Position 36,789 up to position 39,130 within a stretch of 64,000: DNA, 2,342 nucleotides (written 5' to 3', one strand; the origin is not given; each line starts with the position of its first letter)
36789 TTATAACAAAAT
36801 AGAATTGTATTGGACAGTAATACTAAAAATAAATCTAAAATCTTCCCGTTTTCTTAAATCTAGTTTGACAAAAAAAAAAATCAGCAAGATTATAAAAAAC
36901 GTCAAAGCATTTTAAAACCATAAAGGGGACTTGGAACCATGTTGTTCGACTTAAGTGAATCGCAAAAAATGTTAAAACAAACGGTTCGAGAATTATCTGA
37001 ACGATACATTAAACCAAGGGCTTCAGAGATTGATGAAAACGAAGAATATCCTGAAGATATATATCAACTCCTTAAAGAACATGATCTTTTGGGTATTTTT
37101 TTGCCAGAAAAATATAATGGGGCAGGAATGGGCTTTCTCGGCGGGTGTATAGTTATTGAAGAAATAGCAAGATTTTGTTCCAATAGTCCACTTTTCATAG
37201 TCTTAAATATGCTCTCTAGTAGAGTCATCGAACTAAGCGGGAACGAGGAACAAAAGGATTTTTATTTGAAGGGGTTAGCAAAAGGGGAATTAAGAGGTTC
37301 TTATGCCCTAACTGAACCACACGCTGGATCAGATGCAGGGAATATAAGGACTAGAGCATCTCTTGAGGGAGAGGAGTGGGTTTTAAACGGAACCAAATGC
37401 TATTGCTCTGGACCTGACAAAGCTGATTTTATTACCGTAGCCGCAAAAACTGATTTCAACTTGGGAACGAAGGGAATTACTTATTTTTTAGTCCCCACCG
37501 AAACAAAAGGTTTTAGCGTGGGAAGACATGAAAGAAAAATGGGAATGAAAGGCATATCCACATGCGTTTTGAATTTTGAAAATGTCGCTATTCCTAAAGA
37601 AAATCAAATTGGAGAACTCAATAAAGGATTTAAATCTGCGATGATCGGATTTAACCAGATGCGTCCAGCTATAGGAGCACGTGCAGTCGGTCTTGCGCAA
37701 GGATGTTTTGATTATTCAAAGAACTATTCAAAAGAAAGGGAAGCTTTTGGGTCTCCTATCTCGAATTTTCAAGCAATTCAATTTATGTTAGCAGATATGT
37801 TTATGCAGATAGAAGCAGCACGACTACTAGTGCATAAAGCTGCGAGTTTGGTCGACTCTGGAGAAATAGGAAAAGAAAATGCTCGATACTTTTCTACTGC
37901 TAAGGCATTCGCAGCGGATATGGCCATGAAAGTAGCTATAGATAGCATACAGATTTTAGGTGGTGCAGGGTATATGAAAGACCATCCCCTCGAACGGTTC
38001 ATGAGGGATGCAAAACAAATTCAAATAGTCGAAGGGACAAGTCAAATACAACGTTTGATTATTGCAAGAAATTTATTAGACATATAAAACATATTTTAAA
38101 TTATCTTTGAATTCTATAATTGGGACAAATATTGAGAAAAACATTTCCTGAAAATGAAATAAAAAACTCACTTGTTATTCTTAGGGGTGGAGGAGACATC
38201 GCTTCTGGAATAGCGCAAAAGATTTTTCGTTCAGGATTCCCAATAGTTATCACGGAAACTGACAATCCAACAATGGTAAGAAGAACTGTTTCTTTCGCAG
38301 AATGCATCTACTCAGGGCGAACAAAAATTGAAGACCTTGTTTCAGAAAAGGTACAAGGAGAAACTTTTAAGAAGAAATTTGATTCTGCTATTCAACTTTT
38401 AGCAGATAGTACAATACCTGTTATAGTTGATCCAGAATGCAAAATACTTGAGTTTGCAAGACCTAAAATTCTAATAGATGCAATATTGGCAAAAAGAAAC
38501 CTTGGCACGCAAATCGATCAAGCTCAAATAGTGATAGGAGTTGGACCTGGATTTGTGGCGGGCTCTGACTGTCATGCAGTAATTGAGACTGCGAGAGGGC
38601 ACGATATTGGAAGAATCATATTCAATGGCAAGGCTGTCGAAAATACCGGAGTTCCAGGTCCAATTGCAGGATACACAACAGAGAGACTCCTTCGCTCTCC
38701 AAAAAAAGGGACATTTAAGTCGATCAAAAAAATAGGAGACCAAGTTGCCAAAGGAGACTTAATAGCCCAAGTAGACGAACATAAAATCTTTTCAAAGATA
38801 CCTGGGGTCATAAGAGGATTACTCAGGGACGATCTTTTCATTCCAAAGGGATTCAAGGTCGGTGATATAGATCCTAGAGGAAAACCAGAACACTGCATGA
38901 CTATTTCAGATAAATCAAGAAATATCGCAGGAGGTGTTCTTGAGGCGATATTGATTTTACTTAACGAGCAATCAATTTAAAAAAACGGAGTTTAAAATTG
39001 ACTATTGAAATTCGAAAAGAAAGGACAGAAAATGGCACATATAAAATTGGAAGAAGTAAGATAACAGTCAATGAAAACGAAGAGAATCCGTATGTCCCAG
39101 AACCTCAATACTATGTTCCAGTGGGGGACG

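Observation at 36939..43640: Orphan six-gene maturation operon: ACAD - YqeB - AAA+ (AAA_5) - acidic VWA protein - YqeC - XdhC, with no molybdenum hydroxylase next to it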

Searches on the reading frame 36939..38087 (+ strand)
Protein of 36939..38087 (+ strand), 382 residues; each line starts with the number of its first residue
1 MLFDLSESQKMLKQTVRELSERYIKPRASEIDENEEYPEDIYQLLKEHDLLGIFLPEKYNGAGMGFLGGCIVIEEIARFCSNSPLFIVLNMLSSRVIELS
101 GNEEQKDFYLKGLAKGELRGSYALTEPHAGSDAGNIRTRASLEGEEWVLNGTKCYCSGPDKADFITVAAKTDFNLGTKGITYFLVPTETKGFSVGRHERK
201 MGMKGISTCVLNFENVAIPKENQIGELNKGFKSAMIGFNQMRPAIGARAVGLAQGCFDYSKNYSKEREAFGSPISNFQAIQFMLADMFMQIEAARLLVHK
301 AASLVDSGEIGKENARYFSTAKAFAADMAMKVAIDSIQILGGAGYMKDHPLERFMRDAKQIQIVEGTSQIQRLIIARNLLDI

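Call 4: search_protein_families(library=pfam, proteins=[window:36939-38087:+], max_evalue=0.01)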
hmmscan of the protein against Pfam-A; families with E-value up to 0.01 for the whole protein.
window:36939-38087:+ (382 aa): 5 families
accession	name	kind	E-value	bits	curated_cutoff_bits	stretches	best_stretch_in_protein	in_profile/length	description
PF00441.29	Acyl-CoA_dh_1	-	4.4e-47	160.4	22.4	1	228-380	1-150/150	Acyl-CoA dehydrogenase, C-terminal domain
PF02771.21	Acyl-CoA_dh_N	-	5.9e-29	101.2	22.9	1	6-117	1-113/113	Acyl-CoA dehydrogenase, N-terminal domain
PF02770.24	Acyl-CoA_dh_M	-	7.7e-25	87.3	33.3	1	122-216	2-97/97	Acyl-CoA dehydrogenase, middle domain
PF08028.16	Acyl-CoA_dh_2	-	1e-21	78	22.7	1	245-366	3-131/134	Acyl-CoA dehydrogenase, C-terminal domain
PF22924.1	ACOX_C_alpha1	-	8.3e-05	22.9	27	1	272-380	60-169/169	Acyl-CoA oxidase, C-alpha1 domain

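Call 5: search_protein_families(library=ncbifam, proteins=[window:36939-38087:+], max_evalue=0.01)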
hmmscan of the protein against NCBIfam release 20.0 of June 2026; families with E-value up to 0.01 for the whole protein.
window:36939-38087:+ (382 aa): 24 families
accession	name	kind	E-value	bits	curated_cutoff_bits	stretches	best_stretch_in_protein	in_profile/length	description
NF042972.1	AcrlCoAredClosAcrC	equivalog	4.3e-119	397.6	640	1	1-380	1-377/378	acryloyl-CoA reductase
NF043006.1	CyhCrbnylCoADH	equivalog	7.8e-104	347.7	650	1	6-380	5-376/380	cyclohexane-1-carbonyl-CoA dehydrogenase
NF042439.1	SulpropCoADesulf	equivalog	4.1e-86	289.1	600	1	14-381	2-372/379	3-sulfinopropanoyl-CoA desulfinase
NF045552.1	GlutCoADH_Des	equivalog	5.7e-82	276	470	1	1-380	1-380/387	glutaryl-CoA dehydrogenase Acd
NF058590.1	AcCoDHFadEBacil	equivalog_domain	6.4e-71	239.6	600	1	4-380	20-411/586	acyl-CoA dehydrogenase FadE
NF008997.0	PRK12341.1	equivalog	1.2e-60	205.6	537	1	1-380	1-377/382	acyl-CoA dehydrogenase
NF045652.1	ProlPCPDhRedW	equivalog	2.3e-60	204.4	650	1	10-379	5-373/376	L-prolyl-[peptidyl-carrier protein] dehydrogenase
TIGR03207.1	cyc_hxne_CoA_dh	equivalog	1.2e-58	198.6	575.35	1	5-378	1-370/372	cyclohexanecarboxyl-CoA dehydrogenase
NF053553.1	prodigi_MBC_PigA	equivalog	1.6e-58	198.7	500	1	1-379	1-379/381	prodigiosin MBC biosynthesis dehydrogenase PigA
NF002885.1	PRK03354.1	equivalog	4e-50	170.9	540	1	1-379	1-373/378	crotonobetainyl-CoA dehydrogenase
NF052270.1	Staph_DH_FadE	equivalog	9.9e-50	169.4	600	1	8-379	24-393/400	acyl-CoA dehydrogenase FadE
TIGR03203.1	pimD_small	equivalog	3e-36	125.3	652.7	1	3-358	2-355/378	pimeloyl-CoA dehydrogenase small subunit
NF049984.1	Rv1679_FadE16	equivalog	1.8e-31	109.7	600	1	26-368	14-354/371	Rv1679 family acyl-CoA dehydrogenase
NF007000.1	PRK09463.1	subfamily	5e-28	97.9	600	1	30-347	66-400/726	acyl-CoA dehydrogenase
TIGR03204.1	pimC_large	equivalog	9.3e-26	90.6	623.85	1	40-314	44-312/395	pimeloyl-CoA dehydrogenase large subunit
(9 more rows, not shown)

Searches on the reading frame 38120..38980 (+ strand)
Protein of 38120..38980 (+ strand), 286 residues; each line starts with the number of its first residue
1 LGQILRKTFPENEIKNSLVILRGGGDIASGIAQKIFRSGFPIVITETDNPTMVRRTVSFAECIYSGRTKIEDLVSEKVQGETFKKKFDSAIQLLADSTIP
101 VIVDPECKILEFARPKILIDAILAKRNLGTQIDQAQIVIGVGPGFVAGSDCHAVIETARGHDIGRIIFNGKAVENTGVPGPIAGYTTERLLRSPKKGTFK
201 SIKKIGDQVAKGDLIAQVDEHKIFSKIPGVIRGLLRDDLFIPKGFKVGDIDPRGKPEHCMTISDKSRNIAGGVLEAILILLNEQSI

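Call 4: search_protein_families(library=pfam, proteins=[window:38120-38980:+], max_evalue=0.01)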
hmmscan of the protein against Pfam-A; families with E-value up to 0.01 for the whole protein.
window:38120-38980:+ (286 aa): 0 families

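Call 5: search_protein_families(library=ncbifam, proteins=[window:38120-38980:+], max_evalue=0.01)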
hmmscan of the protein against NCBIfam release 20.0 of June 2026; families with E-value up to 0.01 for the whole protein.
window:38120-38980:+ (286 aa): 1 family
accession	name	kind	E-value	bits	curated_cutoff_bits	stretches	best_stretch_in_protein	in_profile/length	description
TIGR03309.1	matur_yqeB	equivalog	1.5e-107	358.8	220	1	19-279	1-255/256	selenium-dependent molybdenum cofactor biosynthesis protein YqeB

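Call 35: search_solved_structures(query=window:38120-38980:+, max_evalue=1)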
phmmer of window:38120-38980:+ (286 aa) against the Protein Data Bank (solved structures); distinct sequences matched with E-value up to 1: 7.
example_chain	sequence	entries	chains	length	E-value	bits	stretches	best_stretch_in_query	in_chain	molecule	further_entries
9rca_A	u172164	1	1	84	0.037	16.5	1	187-248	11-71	Dihydrolipoyllysine-residue succinyltransferase component of 2-oxoglutarate dehydrogenase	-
8piu_B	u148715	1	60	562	0.52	12.7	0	202-245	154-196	Dihydrolipoyllysine-residue acetyltransferase component of pyruvate dehydrogenase complex,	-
6h05_A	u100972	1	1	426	0.69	12.4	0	187-248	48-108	Dihydrolipoyllysine-residue succinyltransferase component of 2-oxoglutarate dehydrogenase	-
7uol_D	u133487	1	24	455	0.71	12.3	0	187-248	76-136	Dihydrolipoyllysine-residue succinyltransferase component of 2-oxoglutarate dehydrogenase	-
6ct0_0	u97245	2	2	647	0.73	12.3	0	202-245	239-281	Dihydrolipoyllysine-residue acetyltransferase component of pyruvate dehydrogenase complex,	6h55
8x02_A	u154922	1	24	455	0.75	12.2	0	188-248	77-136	Dihydrolipoyllysine-residue succinyltransferase component of 2-oxoglutarate dehydrogenase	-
4bem_A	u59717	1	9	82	0.91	12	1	135-183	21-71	F1FO ATPASE C2 SUBUNIT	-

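Call 55: find_homologous_proteins(query=window:38120-38980:+, max_evalue=1e-10)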
Query window:38120-38980:+ (286 aa): 7996 proteins with E <= 1e-10 among 8000 candidates; the best 120 are listed.
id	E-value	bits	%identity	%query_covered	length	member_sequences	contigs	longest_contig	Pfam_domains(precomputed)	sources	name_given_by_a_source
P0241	6.8e-147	506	81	99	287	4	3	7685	-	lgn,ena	-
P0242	7.5e-147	506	99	82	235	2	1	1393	-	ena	-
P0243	2.2e-144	498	81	99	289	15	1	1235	-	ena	-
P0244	2.6e-139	481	78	98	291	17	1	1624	-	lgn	-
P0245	2.9e-105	370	60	94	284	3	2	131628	-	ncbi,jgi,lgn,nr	ncbi:MAG: EF2563 family selenium-dependent molybdenum hydroxylase system protein [Nitrospinae bacter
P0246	4.2e-105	369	59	94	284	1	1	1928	-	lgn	-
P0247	4.3e-105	369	60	98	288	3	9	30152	-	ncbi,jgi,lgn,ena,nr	ncbi:MAG: EF2563 family selenium-dependent molybdenum hydroxylase system protein [Nitrospinaceae bac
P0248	7.0e-105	368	59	94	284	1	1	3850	-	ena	-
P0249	1.7e-104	367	59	94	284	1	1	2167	-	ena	-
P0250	1.6e-103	364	58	94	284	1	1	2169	-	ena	-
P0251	1.7e-103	364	60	97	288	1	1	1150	-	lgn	-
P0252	3.5e-103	363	59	97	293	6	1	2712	-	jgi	jgi:xanthine dehydrogenase accessory factor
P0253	3.6e-103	363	58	94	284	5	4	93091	-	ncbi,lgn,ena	-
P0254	4.8e-103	362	58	94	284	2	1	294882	-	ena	-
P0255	6.4e-103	362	59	94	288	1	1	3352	-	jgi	jgi:xanthine dehydrogenase accessory factor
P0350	5.7e-84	300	51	95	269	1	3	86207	-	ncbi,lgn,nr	ncbi:MAG: selenium-dependent molybdenum cofactor biosynthesis protein YqeB [Chloroflexi bacterium]|n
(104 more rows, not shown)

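Call 56: find_encoding_contigs(protein=P0350, flank=10000, max_places=2)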
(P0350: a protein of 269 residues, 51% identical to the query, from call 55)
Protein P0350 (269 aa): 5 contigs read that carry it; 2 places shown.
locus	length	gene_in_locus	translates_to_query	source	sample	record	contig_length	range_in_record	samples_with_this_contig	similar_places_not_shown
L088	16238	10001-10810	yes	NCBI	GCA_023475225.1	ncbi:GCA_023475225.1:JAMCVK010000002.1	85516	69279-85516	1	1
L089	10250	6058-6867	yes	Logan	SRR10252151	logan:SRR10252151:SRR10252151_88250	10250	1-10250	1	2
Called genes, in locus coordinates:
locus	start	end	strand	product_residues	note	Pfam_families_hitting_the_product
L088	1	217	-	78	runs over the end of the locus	PF00550:PP-binding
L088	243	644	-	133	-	PF01029:NusB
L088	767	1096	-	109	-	PF03780:Asp23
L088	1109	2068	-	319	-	PF00698:Acyl_transf_1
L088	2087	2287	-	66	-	PF01783:Ribosomal_L32p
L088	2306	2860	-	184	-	PF02620:YceD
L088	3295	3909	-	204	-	PF28068:Scy (faint)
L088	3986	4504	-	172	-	PF01467:CTP_transf_like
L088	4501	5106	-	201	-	PF03602:Cons_hypoth95, PF05175:MTS (weak)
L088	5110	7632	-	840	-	PF17191:RecG_wedge, PF01336:tRNA_anti-codon (weak), PF00270:DEAD, PF04851:ResIII, PF00271:Helicase_C, PF22590:Cas3-like_C_2 (faint), PF19833:RecG_dom3_C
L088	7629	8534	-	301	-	PF02645:DegV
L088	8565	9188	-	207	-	PF01590:GAF, PF13185:GAF_2, PF13492:GAF_3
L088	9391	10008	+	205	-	PF00483:NTP_transferase (weak), PF01128:IspD, PF02348:CTP_transf_3, PF12804:NTP_transf_3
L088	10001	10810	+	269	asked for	-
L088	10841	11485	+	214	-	PF08239:SH3_3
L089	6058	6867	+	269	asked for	-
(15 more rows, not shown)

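Call 57: find_encoding_contigs(protein=P0247, flank=10000, max_places=2)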
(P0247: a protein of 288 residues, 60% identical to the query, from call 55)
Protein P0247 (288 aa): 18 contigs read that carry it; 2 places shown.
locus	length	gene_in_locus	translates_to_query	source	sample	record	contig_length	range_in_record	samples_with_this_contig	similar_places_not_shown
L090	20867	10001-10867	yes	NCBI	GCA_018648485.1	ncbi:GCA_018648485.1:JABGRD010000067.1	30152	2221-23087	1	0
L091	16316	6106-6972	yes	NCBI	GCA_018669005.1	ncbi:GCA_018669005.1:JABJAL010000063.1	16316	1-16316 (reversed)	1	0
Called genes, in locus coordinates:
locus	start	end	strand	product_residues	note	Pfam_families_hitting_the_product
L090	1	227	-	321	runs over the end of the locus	PF13623:SurA_N_2 (weak), PF13624:SurA_N_3, PF13145:Rotamase_2, PF13616:Rotamase_3, PF00639:Rotamase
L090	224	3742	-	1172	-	PF17757:UvrB_inter, PF02559:CarD_TRCF_RID, PF00270:DEAD, PF04851:ResIII, PF00271:Helicase_C, PF03461:TRCF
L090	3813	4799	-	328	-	PF12844:HTH_19 (weak), PF13413:HTH_25, PF13464:RodZ_C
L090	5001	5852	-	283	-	PF01676:Metalloenzyme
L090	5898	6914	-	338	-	PF18152:DAHP_snth_FXD, PF00793:DAHP_synth_1, PF03102:NeuB (weak)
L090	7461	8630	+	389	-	PF02771:Acyl-CoA_dh_N, PF02770:Acyl-CoA_dh_M, PF00441:Acyl-CoA_dh_1, PF08028:Acyl-CoA_dh_2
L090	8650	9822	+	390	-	PF02771:Acyl-CoA_dh_N, PF02770:Acyl-CoA_dh_M, PF00441:Acyl-CoA_dh_1, PF08028:Acyl-CoA_dh_2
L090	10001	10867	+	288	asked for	-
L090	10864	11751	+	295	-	PF07726:AAA_3, PF07728:AAA_5, PF08406:CbbQ_C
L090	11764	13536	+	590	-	PF00092:VWA (faint), PF11775:CobT_C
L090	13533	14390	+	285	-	PF19842:YqeC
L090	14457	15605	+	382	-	PF02625:XdhC_CoxI, PF13478:XdhC_C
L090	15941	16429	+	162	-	PF00156:Pribosyltran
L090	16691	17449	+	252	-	PF12844:HTH_19, PF13560:HTH_31 (weak), PF01381:HTH_3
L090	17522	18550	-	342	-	PF04166:PdxA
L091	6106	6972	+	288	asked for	-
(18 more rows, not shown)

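Call 65: predict_structure(alignment_id=A2)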
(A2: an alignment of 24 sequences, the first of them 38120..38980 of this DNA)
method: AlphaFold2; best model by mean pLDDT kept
length: 286 residues; sequences in the alignment: 24
mean_pLDDT: 91.7   pTM: 0.88
mean pLDDT of the five models: 91.7, 91.7, 89.9, 89.7, 86.2
residues with pLDDT >= 90: 234; 70-90: 35; 50-70: 8; < 50: 9
segments of 3 or more residues with pLDDT < 50: 1-7
pLDDT, mean of each block of 10 residues (from residue 1): 48 89 95 97 95 93 96 96 97 97 96 96 82 97 95 91 92 80 88 97 97 98 98 95 95 91 94 97 68
secondary structure, 60 per line:
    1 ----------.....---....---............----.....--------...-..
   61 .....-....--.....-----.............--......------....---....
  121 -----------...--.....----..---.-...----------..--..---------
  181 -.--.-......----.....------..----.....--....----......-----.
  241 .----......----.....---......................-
elements in order: H11-15 E19-22 H26-37 E42-46 H59-65 E67-70 E73-77 H83-95 E98-103 H110-113 E117-120 E137-141 E153-155 E190-192 E197-201 E214-218 E221-224 E229-234 E246-251 H256-260 H264-285

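Call 68: fold_search(model_id=the predicted structure, library=pdb)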
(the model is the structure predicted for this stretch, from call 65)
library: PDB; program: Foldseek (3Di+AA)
matches with E <= 10: 1910; with E <= 0.001: 15
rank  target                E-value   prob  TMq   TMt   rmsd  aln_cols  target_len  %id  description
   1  6twm_D                6.7e-05  0.98  0.24  0.21  13.9       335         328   12  Product bound structure of the Ectoine utilization protein EutE (DoeB) from Ruegeria pomeroyi (released 2020-05-20)
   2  6twl                  8.5e-05  0.97  0.24  0.22  15.3       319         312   12  Apo structure of the Ectoine utilization protein EutE (DoeB) from Ruegeria pomeroyi (released 2020-05-20)
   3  6twm_J                1.0e-04  0.98  0.24  0.21  16.4       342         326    9  Product bound structure of the Ectoine utilization protein EutE (DoeB) from Ruegeria pomeroyi (released 2020-05-20)
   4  2qj8_A                1.2e-04  0.99  0.27  0.25  13.1       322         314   12  Crystal structure of an aspartoacylase family protein (mlr6093) from mesorhizobium loti maff303099 at 2.00 A resolutio (released 2007-07-24)
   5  7pvn_A                3.9e-04  0.91  0.25  0.08  20.0       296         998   10  Crystal Structure of Human UBA6 in Complex with ATP (released 2022-08-31)
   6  6nya_D                4.4e-04  0.91  0.28  0.09  18.6       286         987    8  Crystal Structure of ubiquitin E1 (Uba1) in complex with Ubc3 (Cdc34) and ubiquitin (released 2019-08-07)
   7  3cdx_C                6.3e-04  0.89  0.24  0.22  13.1       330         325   12  Crystal structure of succinylglutamatedesuccinylase/aspartoacylase from Rhodobacter sphaeroides (released 2008-03-11)
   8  6nya_A                7.1e-04  0.91  0.26  0.09  18.4       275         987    9  Crystal Structure of ubiquitin E1 (Uba1) in complex with Ubc3 (Cdc34) and ubiquitin (released 2019-08-07)
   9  5l6j_A                7.1e-04  0.90  0.27  0.09  18.7       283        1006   10  Uba1 in complex with Ub-MLN7243 covalent adduct (released 2017-06-14)
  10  2qj8_B                8.1e-04  0.96  0.28  0.27  14.5       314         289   10  Crystal structure of an aspartoacylase family protein (mlr6093) from mesorhizobium loti maff303099 at 2.00 A resolutio (released 2007-07-24)
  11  5l6h_C                8.6e-04  0.87  0.26  0.09  19.4       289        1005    9  Uba1 in complex with Ub-ABPA3 covalent adduct (released 2017-06-14)
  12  3cdx_D                9.1e-04  0.77  0.24  0.21  14.0       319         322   12  Crystal structure of succinylglutamatedesuccinylase/aspartoacylase from Rhodobacter sphaeroides (released 2008-03-11)
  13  5l6i_C                9.7e-04  0.89  0.27  0.09  19.3       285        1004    9  Uba1 in complex with Ub-MLN4924 covalent adduct (released 2017-06-14)
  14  5l6j_C                9.7e-04  0.87  0.26  0.09  19.2       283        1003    9  Uba1 in complex with Ub-MLN7243 covalent adduct (released 2017-06-14)
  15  6zhs_A                9.7e-04  0.77  0.24  0.08  20.1       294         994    8  Uba1 bound to two E2 (Ubc13) molecules (released 2022-01-12)
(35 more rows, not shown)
